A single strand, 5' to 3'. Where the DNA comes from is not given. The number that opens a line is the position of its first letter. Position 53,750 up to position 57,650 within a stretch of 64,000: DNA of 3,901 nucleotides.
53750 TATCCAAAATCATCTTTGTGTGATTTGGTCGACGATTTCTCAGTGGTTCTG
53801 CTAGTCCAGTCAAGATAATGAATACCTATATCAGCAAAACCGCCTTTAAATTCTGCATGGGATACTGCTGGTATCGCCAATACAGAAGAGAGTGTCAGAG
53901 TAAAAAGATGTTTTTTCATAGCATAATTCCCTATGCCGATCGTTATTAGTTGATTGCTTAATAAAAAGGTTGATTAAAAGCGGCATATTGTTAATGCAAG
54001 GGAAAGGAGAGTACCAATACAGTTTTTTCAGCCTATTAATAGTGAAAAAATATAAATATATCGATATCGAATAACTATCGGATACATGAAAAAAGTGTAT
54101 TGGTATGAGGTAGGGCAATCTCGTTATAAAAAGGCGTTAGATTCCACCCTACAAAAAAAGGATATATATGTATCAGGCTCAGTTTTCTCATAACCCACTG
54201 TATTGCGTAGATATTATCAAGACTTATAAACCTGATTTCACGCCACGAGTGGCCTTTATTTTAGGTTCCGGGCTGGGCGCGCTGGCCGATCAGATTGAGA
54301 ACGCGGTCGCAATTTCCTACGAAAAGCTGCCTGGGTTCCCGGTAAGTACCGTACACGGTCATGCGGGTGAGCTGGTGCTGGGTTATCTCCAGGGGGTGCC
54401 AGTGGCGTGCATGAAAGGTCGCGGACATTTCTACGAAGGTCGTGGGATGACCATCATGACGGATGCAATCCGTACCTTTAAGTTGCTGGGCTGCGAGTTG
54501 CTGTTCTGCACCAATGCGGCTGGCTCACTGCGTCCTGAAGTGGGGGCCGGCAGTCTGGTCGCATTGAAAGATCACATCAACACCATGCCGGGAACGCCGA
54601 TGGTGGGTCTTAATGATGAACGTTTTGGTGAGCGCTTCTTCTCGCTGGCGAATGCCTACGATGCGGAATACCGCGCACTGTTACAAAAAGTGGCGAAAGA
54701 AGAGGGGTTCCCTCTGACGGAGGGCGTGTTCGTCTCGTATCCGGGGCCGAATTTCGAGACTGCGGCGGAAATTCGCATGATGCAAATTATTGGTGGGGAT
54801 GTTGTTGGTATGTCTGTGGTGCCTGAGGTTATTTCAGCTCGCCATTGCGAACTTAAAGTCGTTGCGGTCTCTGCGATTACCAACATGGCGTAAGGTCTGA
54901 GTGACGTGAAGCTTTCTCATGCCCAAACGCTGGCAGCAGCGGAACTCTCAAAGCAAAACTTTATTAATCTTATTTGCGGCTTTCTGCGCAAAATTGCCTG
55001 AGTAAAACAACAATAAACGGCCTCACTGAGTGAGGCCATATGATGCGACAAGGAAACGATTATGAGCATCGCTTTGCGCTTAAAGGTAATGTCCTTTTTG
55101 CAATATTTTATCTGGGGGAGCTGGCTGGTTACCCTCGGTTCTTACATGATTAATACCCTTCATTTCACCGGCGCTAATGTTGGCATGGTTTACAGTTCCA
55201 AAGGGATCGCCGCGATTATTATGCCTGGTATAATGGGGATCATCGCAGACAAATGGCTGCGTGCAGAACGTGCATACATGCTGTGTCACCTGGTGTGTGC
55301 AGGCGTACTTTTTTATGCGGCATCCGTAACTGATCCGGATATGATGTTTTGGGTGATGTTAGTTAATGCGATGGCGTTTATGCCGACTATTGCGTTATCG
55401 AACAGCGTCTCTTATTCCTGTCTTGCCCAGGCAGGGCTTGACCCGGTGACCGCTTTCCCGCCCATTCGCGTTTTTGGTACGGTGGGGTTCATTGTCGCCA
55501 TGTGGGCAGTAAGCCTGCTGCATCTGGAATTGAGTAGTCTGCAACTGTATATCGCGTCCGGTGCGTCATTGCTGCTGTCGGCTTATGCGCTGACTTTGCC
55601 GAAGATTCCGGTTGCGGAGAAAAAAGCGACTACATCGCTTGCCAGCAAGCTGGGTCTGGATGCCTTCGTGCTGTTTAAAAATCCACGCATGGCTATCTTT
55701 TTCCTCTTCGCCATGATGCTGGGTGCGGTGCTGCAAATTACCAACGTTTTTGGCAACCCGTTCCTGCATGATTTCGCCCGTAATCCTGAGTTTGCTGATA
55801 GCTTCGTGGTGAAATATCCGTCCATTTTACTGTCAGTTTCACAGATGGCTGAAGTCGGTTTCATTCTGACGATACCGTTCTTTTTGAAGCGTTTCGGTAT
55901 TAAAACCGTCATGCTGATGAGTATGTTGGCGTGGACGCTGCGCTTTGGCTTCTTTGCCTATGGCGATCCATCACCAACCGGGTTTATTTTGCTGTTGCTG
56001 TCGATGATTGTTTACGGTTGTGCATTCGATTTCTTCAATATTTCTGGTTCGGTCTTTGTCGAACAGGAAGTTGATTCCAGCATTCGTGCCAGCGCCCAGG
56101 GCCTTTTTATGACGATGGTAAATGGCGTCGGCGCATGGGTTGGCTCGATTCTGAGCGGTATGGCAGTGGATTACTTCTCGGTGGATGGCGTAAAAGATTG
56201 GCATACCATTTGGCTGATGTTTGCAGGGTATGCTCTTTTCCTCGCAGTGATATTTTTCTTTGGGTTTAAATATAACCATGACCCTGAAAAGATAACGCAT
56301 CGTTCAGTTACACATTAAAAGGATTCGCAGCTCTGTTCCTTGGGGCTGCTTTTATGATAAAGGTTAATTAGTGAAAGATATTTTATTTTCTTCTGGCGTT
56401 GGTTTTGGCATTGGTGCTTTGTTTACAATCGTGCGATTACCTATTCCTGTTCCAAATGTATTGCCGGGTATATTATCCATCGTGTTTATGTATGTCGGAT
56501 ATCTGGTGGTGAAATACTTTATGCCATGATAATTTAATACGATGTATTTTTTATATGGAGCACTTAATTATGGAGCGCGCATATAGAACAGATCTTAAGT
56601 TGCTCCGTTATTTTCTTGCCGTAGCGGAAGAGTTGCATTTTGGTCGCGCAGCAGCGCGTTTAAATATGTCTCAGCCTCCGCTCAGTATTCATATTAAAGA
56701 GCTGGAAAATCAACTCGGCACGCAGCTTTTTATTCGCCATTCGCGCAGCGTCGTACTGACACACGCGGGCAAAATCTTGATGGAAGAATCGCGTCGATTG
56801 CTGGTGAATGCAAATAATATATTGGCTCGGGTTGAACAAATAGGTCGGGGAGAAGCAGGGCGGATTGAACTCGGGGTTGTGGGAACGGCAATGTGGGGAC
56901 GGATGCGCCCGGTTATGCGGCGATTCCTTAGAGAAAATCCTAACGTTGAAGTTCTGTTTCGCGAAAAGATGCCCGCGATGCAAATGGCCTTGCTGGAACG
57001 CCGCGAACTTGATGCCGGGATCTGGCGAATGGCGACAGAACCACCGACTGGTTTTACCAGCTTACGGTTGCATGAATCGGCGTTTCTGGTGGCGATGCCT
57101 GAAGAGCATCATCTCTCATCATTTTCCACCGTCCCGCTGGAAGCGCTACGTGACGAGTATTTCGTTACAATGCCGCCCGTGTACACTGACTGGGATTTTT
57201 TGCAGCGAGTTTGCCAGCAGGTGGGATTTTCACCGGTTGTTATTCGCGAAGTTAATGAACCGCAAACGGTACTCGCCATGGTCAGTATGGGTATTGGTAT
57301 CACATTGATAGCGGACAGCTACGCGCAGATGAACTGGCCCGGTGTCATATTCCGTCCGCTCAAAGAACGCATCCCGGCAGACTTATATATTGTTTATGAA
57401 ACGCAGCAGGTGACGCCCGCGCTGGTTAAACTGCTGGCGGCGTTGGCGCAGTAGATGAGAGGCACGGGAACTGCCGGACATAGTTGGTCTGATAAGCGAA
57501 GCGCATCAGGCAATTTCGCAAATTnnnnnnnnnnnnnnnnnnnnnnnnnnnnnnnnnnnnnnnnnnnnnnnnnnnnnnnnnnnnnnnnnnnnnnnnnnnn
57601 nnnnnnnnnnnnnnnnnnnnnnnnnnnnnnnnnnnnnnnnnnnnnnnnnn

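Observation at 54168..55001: xapA carries a premature in-frame TAA; the downstream frame still encodes the C-terminal 35 residues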

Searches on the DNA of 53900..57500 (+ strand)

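Call 26: search_dna_similar(query=window:53900-57500:+, collection=ecoli_genomes, mode=near, rows=spread, max_rows=40)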
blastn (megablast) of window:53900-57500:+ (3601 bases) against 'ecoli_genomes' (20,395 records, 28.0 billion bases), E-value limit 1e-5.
Records with a match: 4103; places in all: 4104; records where one place covers at least 80% of the query: 4073.
Genomes with a match: 4101 of 5426; with a place that covers at least 80% of the query: 4072. Places per genome that has any: lowest 1, median 1, highest 2. On chromosomes: 4102 places; on plasmids: 2.
Best place of each record, by identity: >=99% 1212; 95-99% 305; 90-95% 2573; 80-90% 2; 60-80% 11.
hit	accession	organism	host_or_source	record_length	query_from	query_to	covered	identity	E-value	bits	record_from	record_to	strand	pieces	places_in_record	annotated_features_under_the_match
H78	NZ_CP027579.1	Escherichia coli strain 2013C-4282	Homo sapiens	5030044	1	3601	100%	99.8%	0e+0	6617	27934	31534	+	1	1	xapB: xanthosine/proton symporter XapB | xapR: DNA-binding transcriptional regulator XapR | xapA: xanthosine phosphorylase | DUF1427 family protein | yfeN: outer membrane protein OmpK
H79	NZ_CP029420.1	Escherichia coli strain 3385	not collected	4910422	1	3601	100%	99.6%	0e+0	6562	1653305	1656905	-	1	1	xapB: xanthosine/proton symporter XapB | xapR: DNA-binding transcriptional regulator XapR | xapA: xanthosine phosphorylase | DUF1427 family protein | yfeN: outer membrane protein OmpK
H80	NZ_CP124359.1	Escherichia coli strain AVS0093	environmental-WWTP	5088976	1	3601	100%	99.6%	0e+0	6562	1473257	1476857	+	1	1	xapB: xanthosine/proton symporter XapB | xapR: DNA-binding transcriptional regulator XapR | xapA: xanthosine phosphorylase | DUF1427 family protein | yfeN: outer membrane protein OmpK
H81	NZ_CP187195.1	Escherichia coli strain 21AR0707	Homo sapiens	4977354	1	3601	100%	99.6%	0e+0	6562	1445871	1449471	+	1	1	xapB: xanthosine/proton symporter XapB | xapR: DNA-binding transcriptional regulator XapR | xapA: xanthosine phosphorylase | DUF1427 family protein | yfeN: outer membrane protein OmpK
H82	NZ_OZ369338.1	Escherichia coli strain Esc26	not applicable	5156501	1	3601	100%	99.6%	0e+0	6562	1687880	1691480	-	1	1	xapB: xanthosine/proton symporter XapB | xapR: DNA-binding transcriptional regulator XapR | xapA: xanthosine phosphorylase | DUF1427 family protein | yfeN: nucleoside-specific channel-forming Tsx family protein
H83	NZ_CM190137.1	Escherichia coli strain 22872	Homo sapiens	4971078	1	3601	100%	99.6%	0e+0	6562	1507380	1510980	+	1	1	xapB: xanthosine/proton symporter XapB | xapR: DNA-binding transcriptional regulator XapR | xapA: xanthosine phosphorylase | DUF1427 family protein | yfeN: nucleoside-specific channel-forming Tsx family protein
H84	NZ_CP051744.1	Escherichia coli strain SCU-484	Homo sapiens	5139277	1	3601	100%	99.5%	0e+0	6549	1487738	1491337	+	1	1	xapB: xanthosine/proton symporter XapB | xapR: DNA-binding transcriptional regulator XapR | xapA: xanthosine phosphorylase | DUF1427 family protein | yfeN: outer membrane protein OmpK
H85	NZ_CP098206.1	Escherichia coli strain Z0117EC0054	Canis lupus familiaris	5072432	1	3601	100%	99.5%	0e+0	6545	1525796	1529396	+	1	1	xapB: xanthosine/proton symporter XapB | xapR: DNA-binding transcriptional regulator XapR | xapA: xanthosine phosphorylase | DUF1427 family protein | yfeN: outer membrane protein OmpK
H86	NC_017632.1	Escherichia coli UM146 strain UM146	-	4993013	1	3601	100%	99.4%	0e+0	6540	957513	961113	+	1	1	xapB: xanthosine/proton symporter XapB | xapR: DNA-binding transcriptional regulator XapR | xapA: xanthosine phosphorylase | DUF1427 family protein | yfeN: outer membrane protein OmpK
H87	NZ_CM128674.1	Escherichia coli strain EC444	pharyngeal swab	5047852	1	3601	100%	99.4%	0e+0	6521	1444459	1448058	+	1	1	xapB: xanthosine/proton symporter XapB | xapR: DNA-binding transcriptional regulator XapR | xapA: xanthosine phosphorylase | DUF1427 family protein | yfeN: nucleoside-specific channel-forming Tsx family protein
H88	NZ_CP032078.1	Escherichia coli strain CT30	Avian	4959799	1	3601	100%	99.1%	0e+0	6473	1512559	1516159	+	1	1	xapB: xanthosine/proton symporter XapB | xapR: DNA-binding transcriptional regulator XapR | xapA: xanthosine phosphorylase | DUF1427 family protein | yfeN: outer membrane protein OmpK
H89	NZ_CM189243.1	Escherichia coli Nissle 1917 strain Nissle 1917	-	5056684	1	3601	100%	99.1%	0e+0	6471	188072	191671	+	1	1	xapB: xanthosine/proton symporter XapB | xapR: DNA-binding transcriptional regulator XapR | xapA: xanthosine phosphorylase | DUF1427 family protein | yfeN: nucleoside-specific channel-forming Tsx family protein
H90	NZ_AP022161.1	Escherichia coli strain WP5-S18-ESBL-08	-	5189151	1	3601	100%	98.5%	0e+0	6351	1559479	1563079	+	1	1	xapB: xanthosine/proton symporter XapB | xapR: DNA-binding transcriptional regulator XapR | xapA: xanthosine phosphorylase | DUF1427 family protein | yfeN: outer membrane protein OmpK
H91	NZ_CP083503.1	Escherichia coli strain elppa5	Homo sapiens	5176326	1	3601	100%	97.5%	0e+0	6156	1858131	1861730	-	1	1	xapB: xanthosine/proton symporter XapB | xapR: DNA-binding transcriptional regulator XapR | xapA: xanthosine phosphorylase | DUF1427 family protein | yfeN: outer membrane protein OmpK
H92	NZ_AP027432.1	Escherichia coli strain EC581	Sus scrofa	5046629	1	3601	100%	97.5%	0e+0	6150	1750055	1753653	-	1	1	xapB: xanthosine/proton symporter XapB | xapR: DNA-binding transcriptional regulator XapR | xapA: xanthosine phosphorylase | DUF1427 family protein | yfeN: outer membrane protein OmpK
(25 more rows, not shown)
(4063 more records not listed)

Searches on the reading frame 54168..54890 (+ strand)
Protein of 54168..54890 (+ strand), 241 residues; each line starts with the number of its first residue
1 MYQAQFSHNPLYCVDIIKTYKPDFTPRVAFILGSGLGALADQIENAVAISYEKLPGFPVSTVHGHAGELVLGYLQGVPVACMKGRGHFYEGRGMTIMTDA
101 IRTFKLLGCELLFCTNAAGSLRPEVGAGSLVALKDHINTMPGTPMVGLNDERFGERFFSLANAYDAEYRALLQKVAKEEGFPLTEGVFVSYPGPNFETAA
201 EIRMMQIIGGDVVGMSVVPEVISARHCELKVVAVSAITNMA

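Call 10: find_encoding_contigs(protein=window:54168-54890:+, flank=5000, max_places=10)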
Protein seq(241 aa) (241 aa): 14 contigs read that carry it; 10 places shown.
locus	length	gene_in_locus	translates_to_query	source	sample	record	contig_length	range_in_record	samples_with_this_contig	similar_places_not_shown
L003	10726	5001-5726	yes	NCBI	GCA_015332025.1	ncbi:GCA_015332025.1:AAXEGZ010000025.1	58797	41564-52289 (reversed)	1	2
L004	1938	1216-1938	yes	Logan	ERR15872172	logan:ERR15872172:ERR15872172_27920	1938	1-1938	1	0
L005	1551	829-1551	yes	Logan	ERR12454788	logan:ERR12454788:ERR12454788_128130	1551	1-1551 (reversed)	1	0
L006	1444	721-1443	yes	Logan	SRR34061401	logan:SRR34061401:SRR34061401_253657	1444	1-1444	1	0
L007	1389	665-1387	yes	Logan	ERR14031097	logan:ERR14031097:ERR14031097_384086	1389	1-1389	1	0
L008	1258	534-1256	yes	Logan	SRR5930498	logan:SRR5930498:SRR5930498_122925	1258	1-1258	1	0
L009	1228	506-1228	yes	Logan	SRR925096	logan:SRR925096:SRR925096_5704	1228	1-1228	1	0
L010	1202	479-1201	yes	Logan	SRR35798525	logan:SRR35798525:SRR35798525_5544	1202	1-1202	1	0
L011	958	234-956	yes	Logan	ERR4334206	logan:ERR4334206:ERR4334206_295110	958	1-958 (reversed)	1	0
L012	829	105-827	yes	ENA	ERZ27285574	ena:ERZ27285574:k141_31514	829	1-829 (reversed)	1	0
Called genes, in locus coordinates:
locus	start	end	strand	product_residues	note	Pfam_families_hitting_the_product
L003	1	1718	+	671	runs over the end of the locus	PF22745:Nlig-Ia, PF01653:DNA_ligase_aden, PF03120:OB_DNA_ligase, PF03119:DNA_ligase_ZBD, PF14520:HHH_5 (weak), PF12826:HHH_2, PF14520:HHH_5 (weak), PF00533:BRCT, +2 more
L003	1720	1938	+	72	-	PF12843:QSregVF_b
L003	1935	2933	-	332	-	PF13593:SBF_like, PF01758:SBF (weak)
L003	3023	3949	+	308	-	PF00126:HTH_1, PF03466:LysR_substrate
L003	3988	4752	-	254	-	PF03502:Channel_Tsx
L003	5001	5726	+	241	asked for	PF01048:PNP_UDP_1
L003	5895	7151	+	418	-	PF01306:LacY_symp (weak), PF03825:Nuc_H_symport, PF12832:MFS_1_like, PF07690:MFS_1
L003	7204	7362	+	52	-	-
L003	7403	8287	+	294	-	PF00126:HTH_1, PF03466:LysR_substrate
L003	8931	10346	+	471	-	PF00749:tRNA-synt_1c, PF19269:Anticodon_2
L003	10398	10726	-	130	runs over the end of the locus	PF07037:YfeC-like, PF12728:HTH_17 (weak)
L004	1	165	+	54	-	?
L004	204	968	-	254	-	PF03502:Channel_Tsx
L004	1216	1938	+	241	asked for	PF01048:PNP_UDP_1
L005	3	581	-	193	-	?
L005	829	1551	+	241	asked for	PF01048:PNP_UDP_1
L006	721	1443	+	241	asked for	PF01048:PNP_UDP_1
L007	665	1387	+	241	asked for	PF01048:PNP_UDP_1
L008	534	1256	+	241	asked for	PF01048:PNP_UDP_1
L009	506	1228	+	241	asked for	PF01048:PNP_UDP_1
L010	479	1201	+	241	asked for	PF01048:PNP_UDP_1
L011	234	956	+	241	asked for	PF01048:PNP_UDP_1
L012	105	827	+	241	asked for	PF01048:PNP_UDP_1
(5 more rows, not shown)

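Call 14: list_cluster_members(proteins=[window:54168-54890:+])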
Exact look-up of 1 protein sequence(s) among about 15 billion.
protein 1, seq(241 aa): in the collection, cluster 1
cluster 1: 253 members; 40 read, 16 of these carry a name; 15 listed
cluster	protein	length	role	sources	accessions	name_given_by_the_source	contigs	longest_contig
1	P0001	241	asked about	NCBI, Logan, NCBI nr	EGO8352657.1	xanthosine phosphorylase [Escherichia coli]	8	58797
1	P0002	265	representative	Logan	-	-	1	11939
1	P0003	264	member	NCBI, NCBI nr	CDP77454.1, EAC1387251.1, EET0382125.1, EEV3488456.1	xanthosine phosphorylase [Escherichia coli]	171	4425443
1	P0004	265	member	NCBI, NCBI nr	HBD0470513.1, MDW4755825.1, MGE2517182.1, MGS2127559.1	xanthosine phosphorylase [Escherichia coli]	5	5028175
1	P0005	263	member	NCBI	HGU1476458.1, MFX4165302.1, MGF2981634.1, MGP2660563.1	xanthosine phosphorylase, partial [Escherichia sp. AM3]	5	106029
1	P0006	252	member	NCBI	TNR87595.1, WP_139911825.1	xanthosine phosphorylase, partial [Escherichia coli]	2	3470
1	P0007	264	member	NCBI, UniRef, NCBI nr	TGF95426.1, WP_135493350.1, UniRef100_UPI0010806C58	purine-nucleoside phosphorylase [Escherichia coli] | xanthosine phosphorylase n=1 Tax=Escherichia coli TaxID=562 RepID=UPI0010806C58 | xanthosine phosphorylase [Escherichia coli]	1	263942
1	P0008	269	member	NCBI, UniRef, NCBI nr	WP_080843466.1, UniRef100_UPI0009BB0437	xanthosine phosphorylase [Escherichia coli] | xanthosine phosphorylase n=1 Tax=Escherichia coli TaxID=562 RepID=UPI0009BB0437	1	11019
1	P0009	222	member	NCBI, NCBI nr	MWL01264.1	xanthosine phosphorylase, partial [Escherichia coli] | xanthosine phosphorylase [Escherichia coli]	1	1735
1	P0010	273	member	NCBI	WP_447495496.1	xanthosine phosphorylase [Escherichia coli]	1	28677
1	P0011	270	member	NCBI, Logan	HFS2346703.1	TPA: xanthosine phosphorylase [Escherichia coli]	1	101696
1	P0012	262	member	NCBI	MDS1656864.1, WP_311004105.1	xanthosine phosphorylase, partial [Escherichia coli]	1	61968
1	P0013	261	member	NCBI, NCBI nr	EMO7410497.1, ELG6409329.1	xanthosine phosphorylase [Escherichia coli]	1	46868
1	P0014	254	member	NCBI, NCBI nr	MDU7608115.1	MAG: xanthosine phosphorylase, partial [Escherichia coli] | xanthosine phosphorylase [Escherichia coli]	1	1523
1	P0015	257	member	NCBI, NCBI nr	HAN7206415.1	TPA: xanthosine phosphorylase, partial [Escherichia coli] | xanthosine phosphorylase [Escherichia coli]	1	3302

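Call 30: search_protein_families(proteins=[window:54168-54890:+], library=ncbifam)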
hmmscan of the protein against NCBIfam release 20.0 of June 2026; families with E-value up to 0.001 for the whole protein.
seq(241 aa): 11 families
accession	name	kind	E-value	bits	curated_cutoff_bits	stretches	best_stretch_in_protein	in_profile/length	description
TIGR01699.1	XAPA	equivalog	3e-141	469.2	370.9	1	27-241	1-215/248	xanthosine phosphorylase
NF006054.0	PRK08202.1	equivalog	3.3e-105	351.5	218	1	6-241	4-239/274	purine-nucleoside phosphorylase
TIGR01697.1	PNPH-PUNA-XAPA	subfamily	2.6e-97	325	197.1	1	27-241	1-215/247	inosine/guanosine/xanthosine phosphorylase family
TIGR01700.1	PNPH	equivalog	5.1e-79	265.2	293.35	1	28-241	2-215/249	purine nucleoside phosphorylase I, inosine and guanosine-specific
TIGR01698.1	PUNP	equivalog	1.5e-70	237.4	302.6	1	28-241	2-212/245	purine-nucleoside phosphorylase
TIGR01694.1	MTAP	equivalog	8.2e-23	81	274.85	1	59-241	24-206/240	S-methyl-5'-thioadenosine phosphorylase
NF006334.0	PRK08564.1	equivalog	3.1e-17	62.6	382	1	25-239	7-214/267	S-methyl-5'-thioadenosine phosphorylase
NF006599.0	PRK09136.1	equivalog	1.3e-15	57.3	223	1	59-241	26-211/247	S-methyl-5'-thioinosine phosphorylase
NF005876.0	PRK07823.1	equivalog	3.5e-14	52.6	306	1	68-240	39-208/267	S-methyl-5'-thioadenosine phosphorylase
NF006492.0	PRK08931.1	equivalog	3.7e-14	52.8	437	1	59-239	28-209/291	S-methyl-5'-thioadenosine phosphorylase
NF005657.0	PRK07432.1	equivalog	9.8e-11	41.3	453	1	61-238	30-211/291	S-methyl-5'-thioadenosine phosphorylase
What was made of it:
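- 54168..54893 (+): Truncated xapA reading frame: 241 codons plus the premature TAA. It encodes XapA residues 1-241 and keeps Asn239. It scores 469 bits on TIGR01699 (XAPA; cut-off 370.9) but covers only profile positions 1-215 of 248 (call 30).
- On XapA / xanthosine phosphorylase (NCBIfam TIGR01699 equivalog): The encoded product covers profile positions 1-215 of 248 (call 30).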

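Call 41: find_encoding_contigs(protein=P0003, flank=1500, max_places=3)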
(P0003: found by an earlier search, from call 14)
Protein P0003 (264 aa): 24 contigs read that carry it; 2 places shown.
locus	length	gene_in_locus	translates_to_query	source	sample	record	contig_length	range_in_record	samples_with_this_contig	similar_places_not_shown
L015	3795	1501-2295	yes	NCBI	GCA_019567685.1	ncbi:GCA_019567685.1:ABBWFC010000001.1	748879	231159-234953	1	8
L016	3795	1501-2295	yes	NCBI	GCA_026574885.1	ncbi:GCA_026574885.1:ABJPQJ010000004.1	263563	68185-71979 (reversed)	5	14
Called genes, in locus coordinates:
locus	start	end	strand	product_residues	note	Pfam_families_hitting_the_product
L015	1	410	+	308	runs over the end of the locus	PF00126:HTH_1, PF03466:LysR_substrate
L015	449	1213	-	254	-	PF03502:Channel_Tsx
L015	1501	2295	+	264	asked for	PF01048:PNP_UDP_1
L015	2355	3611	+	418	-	PF01306:LacY_symp, PF03825:Nuc_H_symport, PF12832:MFS_1_like, PF07690:MFS_1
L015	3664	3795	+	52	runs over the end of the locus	-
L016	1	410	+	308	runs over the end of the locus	PF00126:HTH_1, PF03466:LysR_substrate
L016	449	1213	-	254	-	PF03502:Channel_Tsx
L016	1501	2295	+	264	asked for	PF01048:PNP_UDP_1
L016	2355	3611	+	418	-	PF01306:LacY_symp (weak), PF03825:Nuc_H_symport, PF12832:MFS_1_like, PF07690:MFS_1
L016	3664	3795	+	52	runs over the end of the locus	-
